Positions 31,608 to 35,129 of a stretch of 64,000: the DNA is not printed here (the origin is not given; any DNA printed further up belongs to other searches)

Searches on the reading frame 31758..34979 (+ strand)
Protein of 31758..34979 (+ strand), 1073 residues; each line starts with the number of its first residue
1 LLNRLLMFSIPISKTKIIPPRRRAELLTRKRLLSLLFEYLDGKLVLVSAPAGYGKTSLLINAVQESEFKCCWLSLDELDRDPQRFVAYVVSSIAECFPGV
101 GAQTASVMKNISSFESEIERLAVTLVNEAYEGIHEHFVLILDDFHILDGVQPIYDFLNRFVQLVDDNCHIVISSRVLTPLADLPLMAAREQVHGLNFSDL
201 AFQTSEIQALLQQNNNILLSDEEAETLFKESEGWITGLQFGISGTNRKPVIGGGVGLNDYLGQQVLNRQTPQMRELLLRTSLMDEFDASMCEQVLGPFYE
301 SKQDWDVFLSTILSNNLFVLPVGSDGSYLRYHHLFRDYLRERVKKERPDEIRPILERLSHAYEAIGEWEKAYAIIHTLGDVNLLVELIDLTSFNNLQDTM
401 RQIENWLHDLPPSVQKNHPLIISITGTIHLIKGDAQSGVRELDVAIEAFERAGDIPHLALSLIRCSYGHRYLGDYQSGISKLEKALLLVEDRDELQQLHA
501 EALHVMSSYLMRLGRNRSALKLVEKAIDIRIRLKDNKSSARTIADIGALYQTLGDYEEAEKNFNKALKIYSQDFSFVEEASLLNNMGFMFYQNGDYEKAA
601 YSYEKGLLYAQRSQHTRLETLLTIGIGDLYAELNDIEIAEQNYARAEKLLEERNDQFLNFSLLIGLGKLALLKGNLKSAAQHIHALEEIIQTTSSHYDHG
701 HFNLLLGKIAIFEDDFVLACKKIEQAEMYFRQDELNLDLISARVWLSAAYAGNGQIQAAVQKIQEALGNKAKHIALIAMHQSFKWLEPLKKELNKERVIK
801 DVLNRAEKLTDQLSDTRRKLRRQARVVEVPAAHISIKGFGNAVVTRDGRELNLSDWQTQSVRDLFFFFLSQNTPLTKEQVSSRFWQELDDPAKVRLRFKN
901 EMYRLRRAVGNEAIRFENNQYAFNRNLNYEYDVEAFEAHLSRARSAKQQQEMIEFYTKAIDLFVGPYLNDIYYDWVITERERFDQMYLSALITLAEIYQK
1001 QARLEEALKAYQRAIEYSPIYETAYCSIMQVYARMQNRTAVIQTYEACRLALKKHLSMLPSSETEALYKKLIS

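Call 3: search_protein_families(library=pfam, proteins=[window:31758-34979:+], max_evalue=0.01)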
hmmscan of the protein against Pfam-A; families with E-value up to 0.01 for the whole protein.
window:31758-34979:+ (1073 aa): 19 families
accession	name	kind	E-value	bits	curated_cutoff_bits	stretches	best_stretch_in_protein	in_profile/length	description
PF13424.12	TPR_12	-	7.8e-23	80.9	30.1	3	500-571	3-76/77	Tetratricopeptide repeat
PF07719.23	TPR_2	-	2.6e-22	77.5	27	3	990-1019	3-32/34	Tetratricopeptide repeat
PF03704.23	BTAD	-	2.5e-19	70.5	22.1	1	932-1071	2-145/146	Bacterial transcriptional activator domain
PF17874.7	TPR_MalT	-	2.3e-18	67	45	2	539-698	37-199/336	MalT-like TPR region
PF13374.12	TPR_10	-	9.8e-12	44.9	27.5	0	540-570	2-32/42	Tetratricopeptide repeat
PF13181.12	TPR_8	-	2.2e-11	43.4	25.7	2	542-572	3-33/34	Tetratricopeptide repeat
PF00515.34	TPR_1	-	4.2e-11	42.6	27.8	3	545-572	6-33/34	Tetratricopeptide repeat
PF14938.12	SNAP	-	3.8e-09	36.8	25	1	491-606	70-181/282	Soluble NSF attachment protein, SNAP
PF13432.12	TPR_16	-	7.7e-08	33.1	32.7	0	549-607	6-57/65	Tetratricopeptide repeat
PF10602.15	RPN7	-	2.7e-07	30.9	29.6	0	561-687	17-140/174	26S proteasome subunit RPN7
PF13428.12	TPR_14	-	3e-07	30.9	23.5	0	545-574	6-35/44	Tetratricopeptide repeat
PF13414.12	TPR_11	-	8.5e-07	29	26.8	1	997-1035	3-41/42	TPR repeat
PF24885.1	TPR_NPHP3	-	5.6e-06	26.4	100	1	478-614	81-217/239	Nephrocystin-3 TPR domain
PF14559.12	TPR_19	-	1.9e-05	25.3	25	0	638-692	2-57/68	Tetratricopeptide repeat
PF13176.12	TPR_7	-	0.00053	20.3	27.9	0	990-1016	1-29/36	Tetratricopeptide repeat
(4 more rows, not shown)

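Call 12: search_protein_families(library=ncbifam, proteins=[window:31758-34979:+], max_evalue=0.01)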
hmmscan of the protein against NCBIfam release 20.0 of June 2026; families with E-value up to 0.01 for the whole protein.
window:31758-34979:+ (1073 aa): 15 families
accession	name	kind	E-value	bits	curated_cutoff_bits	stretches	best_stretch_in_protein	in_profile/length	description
NF003420.0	PRK04841.1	equivalog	1.1e-57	195.7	537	1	14-420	4-410/903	HTH-type transcriptional regulator MalT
TIGR02917.1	PEP_TPR_lipo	equivalog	7.2e-14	50.6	312.2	3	416-607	360-526/899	XrtA/PEP-CTERM system TPR-repeat protein PrsT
NF041717.1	HaaA_phane_TPR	equivalog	1.7e-11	43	1125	1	426-613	679-865/882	cyclophane-containing RiPP biosynthesis TPR protein HaaT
TIGR02521.1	type_IV_pilW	equivalog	6.5e-11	42.2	154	1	514-684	45-193/234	type IV pilus biogenesis/stability protein PilW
NF053617.1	SARPRegAfsRStmc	equivalog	5.8e-10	37.8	1430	2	501-700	737-936/986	SARP-family global regulator AfsR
NF053520.1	HK_Porph_FimS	equivalog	4.2e-09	35.2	600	1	451-652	76-276/618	sensor histidine kinase FimS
NF040959.1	MamA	equivalog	6.3e-09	35.6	200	1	467-605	79-198/204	magnetosome protein MamA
NF053720.1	NsdA_fam_reg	subfamily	1.2e-07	31.6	75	1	554-656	215-317/432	NsdA family TPR-like regulatory protein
NF047507.1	TPR_BatC_Lepto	exception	4.3e-07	29.6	175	1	560-648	37-124/214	TPR repeat-containing protein BatC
NF002725.1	PRK02603.1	equivalog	6.2e-06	26.3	143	1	550-614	45-106/173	photosystem I assembly protein Ycf3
NF033762.1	social_mot_Tgl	equivalog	1.5e-05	24.5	225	1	473-601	45-157/252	social motility TPR repeat lipoprotein Tgl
TIGR02552.1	LcrH_SycD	equivalog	2.6e-05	23.9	104.8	0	990-1041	54-105/136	SycD/LcrH family type III secretion system chaperone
NF047558.1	TPR_END_plus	domain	6.2e-05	22.9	32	0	993-1021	4-32/56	TPR end-of-group domain-containing protein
NF053779.1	BT3442_fam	equivalog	0.0019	17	940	1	563-709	85-231/563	BT3442 family protein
TIGR02795.1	tol_pal_ybgF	equivalog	0.0088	16.6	90.1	1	553-644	15-100/119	tol-pal system protein YbgF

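Call 81: search_solved_structures(query=window:31758-34976:+, max_evalue=0.001)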
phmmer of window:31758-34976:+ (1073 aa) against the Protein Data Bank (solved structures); distinct sequences matched with E-value up to 0.001: 58.
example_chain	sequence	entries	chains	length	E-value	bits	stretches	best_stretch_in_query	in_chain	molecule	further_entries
8bob_C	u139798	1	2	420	5.2e-25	90.7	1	15-388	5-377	HTH-type transcriptional regulator MalT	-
6eou_A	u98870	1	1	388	5.7e-11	44.2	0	990-1036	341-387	UDP-N-acetylglucosamine--peptide N-acetylglucosaminyltransferase 110 kDa subunit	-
7ntf_A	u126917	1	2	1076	9.3e-11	43.5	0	990-1046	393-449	Isoform 1 of UDP-N-acetylglucosamine--peptide N-acetylglucosaminyltransferase 110 kDa subu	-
7yeh_B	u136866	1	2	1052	9.8e-11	43.4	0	990-1046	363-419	UDP-N-acetylglucosamine--peptide N-acetylglucosaminyltransferase 110 kDa subunit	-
7yea_A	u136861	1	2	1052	9.9e-11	43.4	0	990-1046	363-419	UDP-N-acetylglucosamine--peptide N-acetylglucosaminyltransferase 110 kDa subunit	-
1w3b_A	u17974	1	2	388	1.7e-10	42.6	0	990-1036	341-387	UDP-N-ACETYLGLUCOSAMINE--PEPTIDE N-ACETYLGLUCOSAMINYLTRANSFERASE 110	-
7obi_A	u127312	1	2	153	4.6e-09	37.9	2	537-608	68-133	CTPR-rv4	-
9qhb_A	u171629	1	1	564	6e-09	37.5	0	539-613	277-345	Engineered tetratricopeptide repeat protein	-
8bu0_A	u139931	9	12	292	4.8e-08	34.5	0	538-614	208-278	Consensus tetratricopeptide repeat protein | Crystal structure of an 8-repeat consensus TPR superhelix with Zinc. | Monomer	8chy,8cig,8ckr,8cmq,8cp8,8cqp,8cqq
6hc2_A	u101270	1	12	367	2.4e-07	32.2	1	518-679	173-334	G-protein-signaling modulator 2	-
3sf4_A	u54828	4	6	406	2.4e-07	32.2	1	518-679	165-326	G-protein-signaling modulator 2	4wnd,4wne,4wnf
3ro2_A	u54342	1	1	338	3.4e-07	31.7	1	517-676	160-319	G-protein-signaling modulator 2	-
4g2v_A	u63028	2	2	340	3.5e-07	31.6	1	517-676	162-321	G-protein-signaling modulator 2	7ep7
4wng_A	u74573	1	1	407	4.2e-07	31.4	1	518-679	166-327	G-protein-signaling modulator 2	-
5a6c_A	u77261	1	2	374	5.2e-07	31.1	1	518-687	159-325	G-PROTEIN-SIGNALING MODULATOR 2, AFADIN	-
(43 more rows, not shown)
